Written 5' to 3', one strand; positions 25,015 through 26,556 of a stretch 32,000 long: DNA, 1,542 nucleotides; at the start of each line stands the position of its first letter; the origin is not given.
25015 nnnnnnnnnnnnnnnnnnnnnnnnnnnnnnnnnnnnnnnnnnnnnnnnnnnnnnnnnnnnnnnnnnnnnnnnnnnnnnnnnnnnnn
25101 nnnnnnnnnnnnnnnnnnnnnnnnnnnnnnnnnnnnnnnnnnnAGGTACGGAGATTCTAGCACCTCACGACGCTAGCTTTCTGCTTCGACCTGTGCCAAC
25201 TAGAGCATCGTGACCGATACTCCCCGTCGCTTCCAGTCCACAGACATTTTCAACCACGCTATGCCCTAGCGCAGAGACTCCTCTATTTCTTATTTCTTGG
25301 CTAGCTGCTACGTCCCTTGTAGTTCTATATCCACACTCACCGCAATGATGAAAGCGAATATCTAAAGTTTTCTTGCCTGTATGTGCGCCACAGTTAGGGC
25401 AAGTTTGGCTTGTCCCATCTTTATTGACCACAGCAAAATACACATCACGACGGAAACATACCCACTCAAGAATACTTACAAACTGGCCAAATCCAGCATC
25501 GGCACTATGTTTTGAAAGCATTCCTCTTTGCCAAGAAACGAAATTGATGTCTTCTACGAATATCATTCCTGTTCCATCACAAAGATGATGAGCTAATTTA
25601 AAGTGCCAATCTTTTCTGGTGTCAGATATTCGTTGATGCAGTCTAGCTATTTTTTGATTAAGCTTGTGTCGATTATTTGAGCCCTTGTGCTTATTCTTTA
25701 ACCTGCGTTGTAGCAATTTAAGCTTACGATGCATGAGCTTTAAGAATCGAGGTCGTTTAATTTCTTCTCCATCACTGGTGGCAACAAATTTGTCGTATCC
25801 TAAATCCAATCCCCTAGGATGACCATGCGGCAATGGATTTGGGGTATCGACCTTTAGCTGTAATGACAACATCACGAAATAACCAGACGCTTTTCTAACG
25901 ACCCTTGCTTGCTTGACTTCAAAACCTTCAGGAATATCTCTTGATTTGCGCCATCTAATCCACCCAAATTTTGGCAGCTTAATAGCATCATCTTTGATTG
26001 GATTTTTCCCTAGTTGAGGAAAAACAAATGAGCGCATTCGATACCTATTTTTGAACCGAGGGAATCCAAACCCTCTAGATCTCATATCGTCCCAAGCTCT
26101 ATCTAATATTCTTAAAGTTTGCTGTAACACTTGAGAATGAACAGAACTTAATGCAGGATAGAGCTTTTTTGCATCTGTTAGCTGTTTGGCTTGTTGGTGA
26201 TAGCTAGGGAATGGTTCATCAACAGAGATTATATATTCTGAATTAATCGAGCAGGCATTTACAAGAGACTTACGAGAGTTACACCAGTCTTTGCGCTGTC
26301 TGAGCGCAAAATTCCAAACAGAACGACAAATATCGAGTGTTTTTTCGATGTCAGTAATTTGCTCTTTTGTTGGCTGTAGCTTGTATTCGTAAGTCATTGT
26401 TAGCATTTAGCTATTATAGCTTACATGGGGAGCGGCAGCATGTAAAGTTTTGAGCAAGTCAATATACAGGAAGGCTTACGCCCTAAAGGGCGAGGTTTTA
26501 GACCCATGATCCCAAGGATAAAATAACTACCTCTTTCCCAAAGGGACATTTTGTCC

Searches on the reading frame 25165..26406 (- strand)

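Call 7: search_protein_families(library=pfam, proteins=[window:25165-26406:-], max_evalue=0.01)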
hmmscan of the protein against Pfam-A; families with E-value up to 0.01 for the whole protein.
window:25165-26406:- (413 aa): 3 families
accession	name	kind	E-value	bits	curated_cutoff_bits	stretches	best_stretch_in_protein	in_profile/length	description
PF01385.25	OrfB_IS605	-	1.5e-18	67.6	30.5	1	189-288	10-112/120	Probable transposase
PF07282.18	Cas12f1-like_TNB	-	2.8e-15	56.7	26.3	1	306-372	1-60/60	Cas12f1-like, TNB domain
PF12323.14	HTH_OrfB_IS605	-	5e-13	48.7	21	1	1-46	1-46/47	Helix-turn-helix domain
